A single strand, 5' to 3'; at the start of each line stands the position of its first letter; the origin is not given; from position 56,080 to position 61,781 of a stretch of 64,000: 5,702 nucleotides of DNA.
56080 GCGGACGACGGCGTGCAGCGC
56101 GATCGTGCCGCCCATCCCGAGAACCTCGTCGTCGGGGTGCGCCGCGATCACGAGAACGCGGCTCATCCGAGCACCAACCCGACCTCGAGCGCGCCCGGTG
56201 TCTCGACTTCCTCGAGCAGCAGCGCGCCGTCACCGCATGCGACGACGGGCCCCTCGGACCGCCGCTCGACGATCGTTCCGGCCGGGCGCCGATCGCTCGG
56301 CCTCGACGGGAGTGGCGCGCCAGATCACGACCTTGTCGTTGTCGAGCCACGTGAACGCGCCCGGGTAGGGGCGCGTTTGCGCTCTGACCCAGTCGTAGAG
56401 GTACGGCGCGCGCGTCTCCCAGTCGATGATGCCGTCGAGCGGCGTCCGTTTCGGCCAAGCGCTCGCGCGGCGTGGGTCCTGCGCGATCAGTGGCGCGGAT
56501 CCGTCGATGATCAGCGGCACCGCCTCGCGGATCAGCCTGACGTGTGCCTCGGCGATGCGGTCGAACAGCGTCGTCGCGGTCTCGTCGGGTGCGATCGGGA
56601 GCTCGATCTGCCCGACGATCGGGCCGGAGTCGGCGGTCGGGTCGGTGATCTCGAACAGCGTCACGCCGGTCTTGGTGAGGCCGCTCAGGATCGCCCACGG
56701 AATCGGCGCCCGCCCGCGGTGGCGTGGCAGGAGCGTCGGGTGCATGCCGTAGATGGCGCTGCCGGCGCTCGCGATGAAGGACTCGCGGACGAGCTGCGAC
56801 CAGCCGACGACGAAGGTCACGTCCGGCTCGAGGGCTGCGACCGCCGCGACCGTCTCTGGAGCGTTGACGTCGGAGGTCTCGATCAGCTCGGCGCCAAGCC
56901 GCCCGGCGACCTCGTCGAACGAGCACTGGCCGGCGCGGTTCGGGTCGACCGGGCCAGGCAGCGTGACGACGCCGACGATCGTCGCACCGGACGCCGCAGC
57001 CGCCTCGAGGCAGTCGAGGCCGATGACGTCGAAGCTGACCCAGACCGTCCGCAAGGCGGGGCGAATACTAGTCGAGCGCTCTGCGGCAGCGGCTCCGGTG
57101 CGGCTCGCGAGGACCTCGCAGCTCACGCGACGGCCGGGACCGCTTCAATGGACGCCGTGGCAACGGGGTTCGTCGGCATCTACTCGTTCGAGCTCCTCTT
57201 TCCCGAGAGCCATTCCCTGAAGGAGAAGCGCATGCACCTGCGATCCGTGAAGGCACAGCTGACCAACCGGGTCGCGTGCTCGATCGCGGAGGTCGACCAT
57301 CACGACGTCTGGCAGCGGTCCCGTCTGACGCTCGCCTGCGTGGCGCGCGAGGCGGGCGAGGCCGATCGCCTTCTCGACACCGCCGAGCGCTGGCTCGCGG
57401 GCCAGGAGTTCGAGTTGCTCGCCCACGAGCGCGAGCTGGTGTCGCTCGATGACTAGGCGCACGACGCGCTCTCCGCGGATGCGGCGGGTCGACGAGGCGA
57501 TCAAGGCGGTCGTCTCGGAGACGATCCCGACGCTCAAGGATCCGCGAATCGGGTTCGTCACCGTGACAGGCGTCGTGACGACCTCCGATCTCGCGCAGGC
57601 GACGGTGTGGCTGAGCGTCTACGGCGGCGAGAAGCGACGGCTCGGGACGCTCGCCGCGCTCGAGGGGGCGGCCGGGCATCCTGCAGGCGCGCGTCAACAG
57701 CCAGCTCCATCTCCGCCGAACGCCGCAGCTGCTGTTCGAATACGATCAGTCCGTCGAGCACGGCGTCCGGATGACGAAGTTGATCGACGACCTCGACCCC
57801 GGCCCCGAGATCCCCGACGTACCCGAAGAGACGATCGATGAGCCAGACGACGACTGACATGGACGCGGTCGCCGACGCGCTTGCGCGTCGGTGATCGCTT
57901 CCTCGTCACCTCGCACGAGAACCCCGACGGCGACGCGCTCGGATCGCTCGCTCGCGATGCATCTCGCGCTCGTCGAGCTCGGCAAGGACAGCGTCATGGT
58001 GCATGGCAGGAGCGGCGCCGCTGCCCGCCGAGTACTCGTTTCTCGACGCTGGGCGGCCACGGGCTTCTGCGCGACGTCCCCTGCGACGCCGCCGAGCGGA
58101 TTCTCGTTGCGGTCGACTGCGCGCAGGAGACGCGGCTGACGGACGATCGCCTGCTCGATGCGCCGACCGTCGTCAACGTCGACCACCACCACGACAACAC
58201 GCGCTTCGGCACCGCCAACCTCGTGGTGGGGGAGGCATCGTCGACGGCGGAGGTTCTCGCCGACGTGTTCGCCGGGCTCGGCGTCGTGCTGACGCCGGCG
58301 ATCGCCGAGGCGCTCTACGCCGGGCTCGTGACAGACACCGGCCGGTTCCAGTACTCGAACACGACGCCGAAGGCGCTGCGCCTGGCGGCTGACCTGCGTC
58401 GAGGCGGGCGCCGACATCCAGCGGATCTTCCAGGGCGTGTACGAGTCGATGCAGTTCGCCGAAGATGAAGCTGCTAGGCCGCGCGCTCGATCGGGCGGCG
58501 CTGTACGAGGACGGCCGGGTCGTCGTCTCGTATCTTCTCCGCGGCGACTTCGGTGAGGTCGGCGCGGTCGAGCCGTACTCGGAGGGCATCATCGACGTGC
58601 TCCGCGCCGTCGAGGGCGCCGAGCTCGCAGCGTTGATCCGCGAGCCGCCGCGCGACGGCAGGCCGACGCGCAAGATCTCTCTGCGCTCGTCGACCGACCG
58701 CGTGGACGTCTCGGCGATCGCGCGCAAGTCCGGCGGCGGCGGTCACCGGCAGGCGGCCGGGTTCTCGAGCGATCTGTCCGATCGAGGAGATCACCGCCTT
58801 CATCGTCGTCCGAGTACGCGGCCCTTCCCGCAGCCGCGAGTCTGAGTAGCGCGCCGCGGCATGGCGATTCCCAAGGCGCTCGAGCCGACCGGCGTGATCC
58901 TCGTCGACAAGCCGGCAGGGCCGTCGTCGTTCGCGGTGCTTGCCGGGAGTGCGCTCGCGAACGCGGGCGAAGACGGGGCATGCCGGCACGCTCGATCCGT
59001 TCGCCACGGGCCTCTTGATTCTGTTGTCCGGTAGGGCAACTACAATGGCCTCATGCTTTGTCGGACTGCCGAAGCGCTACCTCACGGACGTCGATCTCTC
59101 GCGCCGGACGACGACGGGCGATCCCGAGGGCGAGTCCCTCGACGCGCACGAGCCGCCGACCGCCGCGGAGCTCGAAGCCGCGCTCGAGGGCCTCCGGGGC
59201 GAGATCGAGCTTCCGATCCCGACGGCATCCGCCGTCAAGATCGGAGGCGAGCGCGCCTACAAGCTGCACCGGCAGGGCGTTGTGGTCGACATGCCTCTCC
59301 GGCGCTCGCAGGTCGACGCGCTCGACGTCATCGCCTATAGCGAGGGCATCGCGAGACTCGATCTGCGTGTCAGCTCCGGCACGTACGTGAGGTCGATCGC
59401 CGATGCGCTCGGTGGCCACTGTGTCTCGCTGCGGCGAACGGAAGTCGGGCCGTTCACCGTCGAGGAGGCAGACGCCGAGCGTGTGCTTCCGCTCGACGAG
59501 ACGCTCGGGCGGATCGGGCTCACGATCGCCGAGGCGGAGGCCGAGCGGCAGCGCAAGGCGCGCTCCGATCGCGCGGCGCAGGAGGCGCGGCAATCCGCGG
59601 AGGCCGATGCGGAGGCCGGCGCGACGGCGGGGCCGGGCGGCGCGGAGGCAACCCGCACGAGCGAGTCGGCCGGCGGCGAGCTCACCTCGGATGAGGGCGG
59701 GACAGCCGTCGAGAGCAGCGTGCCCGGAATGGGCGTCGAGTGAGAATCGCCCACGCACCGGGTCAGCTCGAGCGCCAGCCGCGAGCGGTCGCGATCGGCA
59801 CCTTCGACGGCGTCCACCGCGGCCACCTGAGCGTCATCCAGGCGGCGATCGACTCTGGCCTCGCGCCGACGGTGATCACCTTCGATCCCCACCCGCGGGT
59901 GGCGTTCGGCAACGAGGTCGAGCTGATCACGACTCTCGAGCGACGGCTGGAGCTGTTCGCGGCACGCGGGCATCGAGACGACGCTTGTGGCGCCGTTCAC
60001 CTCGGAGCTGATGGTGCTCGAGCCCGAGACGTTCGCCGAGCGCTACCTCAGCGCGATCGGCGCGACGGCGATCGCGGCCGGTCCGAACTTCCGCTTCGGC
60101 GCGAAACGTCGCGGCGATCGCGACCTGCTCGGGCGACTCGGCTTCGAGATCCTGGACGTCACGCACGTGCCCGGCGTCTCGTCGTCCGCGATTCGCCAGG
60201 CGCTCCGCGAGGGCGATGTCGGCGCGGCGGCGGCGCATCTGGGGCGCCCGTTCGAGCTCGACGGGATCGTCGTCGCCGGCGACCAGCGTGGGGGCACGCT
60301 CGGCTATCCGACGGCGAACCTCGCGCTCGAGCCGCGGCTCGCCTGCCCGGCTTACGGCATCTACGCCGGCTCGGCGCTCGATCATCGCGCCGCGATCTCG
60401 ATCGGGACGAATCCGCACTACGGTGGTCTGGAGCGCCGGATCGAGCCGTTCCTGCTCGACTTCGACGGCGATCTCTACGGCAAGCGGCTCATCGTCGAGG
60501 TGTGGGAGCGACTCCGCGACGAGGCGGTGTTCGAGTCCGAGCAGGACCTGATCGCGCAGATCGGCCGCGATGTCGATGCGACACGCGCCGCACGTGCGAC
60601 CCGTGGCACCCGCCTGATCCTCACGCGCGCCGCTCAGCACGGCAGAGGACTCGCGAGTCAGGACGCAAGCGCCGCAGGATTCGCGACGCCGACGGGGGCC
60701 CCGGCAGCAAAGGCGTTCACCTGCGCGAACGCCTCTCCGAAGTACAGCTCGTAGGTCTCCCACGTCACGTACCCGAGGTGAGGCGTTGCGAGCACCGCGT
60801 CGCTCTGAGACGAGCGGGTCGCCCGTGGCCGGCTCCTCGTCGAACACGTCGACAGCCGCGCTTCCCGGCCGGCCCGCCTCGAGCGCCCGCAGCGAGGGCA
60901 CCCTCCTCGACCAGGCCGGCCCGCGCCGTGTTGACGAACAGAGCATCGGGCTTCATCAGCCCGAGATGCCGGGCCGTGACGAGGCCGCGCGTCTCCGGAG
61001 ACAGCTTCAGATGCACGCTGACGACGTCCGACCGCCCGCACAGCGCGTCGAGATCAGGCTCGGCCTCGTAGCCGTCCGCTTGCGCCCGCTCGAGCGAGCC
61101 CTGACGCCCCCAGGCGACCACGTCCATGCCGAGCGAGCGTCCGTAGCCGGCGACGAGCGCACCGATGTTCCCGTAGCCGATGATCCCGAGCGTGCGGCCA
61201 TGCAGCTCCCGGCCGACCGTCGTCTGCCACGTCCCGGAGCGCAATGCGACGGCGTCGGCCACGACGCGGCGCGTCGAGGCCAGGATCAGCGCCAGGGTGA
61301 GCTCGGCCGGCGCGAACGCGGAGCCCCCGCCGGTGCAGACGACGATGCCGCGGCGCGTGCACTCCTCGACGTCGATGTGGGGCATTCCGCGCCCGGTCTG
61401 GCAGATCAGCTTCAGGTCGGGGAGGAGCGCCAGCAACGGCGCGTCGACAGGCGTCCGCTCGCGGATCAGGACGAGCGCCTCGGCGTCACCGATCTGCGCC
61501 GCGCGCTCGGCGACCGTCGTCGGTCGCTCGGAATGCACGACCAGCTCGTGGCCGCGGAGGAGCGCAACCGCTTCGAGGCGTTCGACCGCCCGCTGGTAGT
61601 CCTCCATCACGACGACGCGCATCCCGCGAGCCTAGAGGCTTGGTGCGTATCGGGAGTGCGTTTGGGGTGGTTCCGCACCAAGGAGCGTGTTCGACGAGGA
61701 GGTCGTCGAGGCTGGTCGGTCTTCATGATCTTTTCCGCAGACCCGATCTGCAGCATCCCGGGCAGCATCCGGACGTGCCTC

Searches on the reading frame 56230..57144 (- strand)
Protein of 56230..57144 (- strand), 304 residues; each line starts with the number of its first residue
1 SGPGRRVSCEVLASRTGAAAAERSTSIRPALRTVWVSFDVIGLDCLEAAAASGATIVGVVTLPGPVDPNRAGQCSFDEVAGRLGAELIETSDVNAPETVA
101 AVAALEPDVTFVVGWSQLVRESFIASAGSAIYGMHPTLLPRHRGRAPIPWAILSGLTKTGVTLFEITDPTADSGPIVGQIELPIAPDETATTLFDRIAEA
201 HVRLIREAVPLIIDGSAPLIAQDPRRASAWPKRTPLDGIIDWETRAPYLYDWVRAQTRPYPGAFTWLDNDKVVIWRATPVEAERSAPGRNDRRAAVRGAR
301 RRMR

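Call 58: search_protein_families(library=pfam, proteins=[window:56230-57144:-], max_evalue=0.001)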
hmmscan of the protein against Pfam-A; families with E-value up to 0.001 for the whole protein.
window:56230-57144:- (304 aa): 2 families
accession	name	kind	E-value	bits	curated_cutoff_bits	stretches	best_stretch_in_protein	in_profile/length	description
PF00551.24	Formyl_trans_N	-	3.9e-23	82.6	26.1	1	74-208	47-180/181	Formyl transferase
PF02911.23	Formyl_trans_C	-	2.4e-10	40.9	21.1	1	235-288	4-58/100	Formyl transferase, C-terminal domain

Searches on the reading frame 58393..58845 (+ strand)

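Call 58: search_protein_families(library=pfam, proteins=[window:58393-58845:+], max_evalue=0.001)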
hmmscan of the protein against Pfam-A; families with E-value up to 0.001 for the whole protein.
window:58393-58845:+ (150 aa): 1 family
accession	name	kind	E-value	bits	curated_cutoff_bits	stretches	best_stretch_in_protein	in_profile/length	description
PF02272.25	DHHA1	-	7e-07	30.1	25.9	1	63-128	18-85/102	DHHA1 domain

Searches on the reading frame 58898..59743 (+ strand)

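Call 58: search_protein_families(library=pfam, proteins=[window:58898-59743:+], max_evalue=0.001)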
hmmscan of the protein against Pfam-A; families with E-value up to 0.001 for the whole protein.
window:58898-59743:+ (281 aa): 1 family
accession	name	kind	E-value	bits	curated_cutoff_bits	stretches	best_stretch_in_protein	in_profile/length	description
PF01509.24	TruB_N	-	6.1e-36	124.5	27.3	1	24-164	7-149/149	TruB family pseudouridylate synthase (N terminal domain)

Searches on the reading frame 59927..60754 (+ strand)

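Call 58: search_protein_families(library=pfam, proteins=[window:59927-60754:+], max_evalue=0.001)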
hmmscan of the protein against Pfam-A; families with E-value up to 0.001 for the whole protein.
window:59927-60754:+ (275 aa): 2 families
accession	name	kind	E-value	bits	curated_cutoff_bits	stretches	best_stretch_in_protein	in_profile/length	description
PF01687.23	Flavokinase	-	5.6e-33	114.2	19.6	1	105-221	1-122/124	Riboflavin kinase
PF06574.18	FAD_syn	-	4e-11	43.4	27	1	13-85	74-148/158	FAD synthetase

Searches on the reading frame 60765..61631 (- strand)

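Call 58: search_protein_families(library=pfam, proteins=[window:60765-61631:-], max_evalue=0.001)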
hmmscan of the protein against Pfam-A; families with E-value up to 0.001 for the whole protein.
window:60765-61631:- (288 aa): 2 families
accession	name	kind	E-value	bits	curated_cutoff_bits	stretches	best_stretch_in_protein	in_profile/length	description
PF02826.25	2-Hacid_dh_C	-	1.9e-36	125.6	25.1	1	113-249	1-140/178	D-isomer specific 2-hydroxyacid dehydrogenase, NAD binding domain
PF00389.36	2-Hacid_dh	-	1.1e-15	57.9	24.6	1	7-135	2-103/134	D-isomer specific 2-hydroxyacid dehydrogenase, catalytic domain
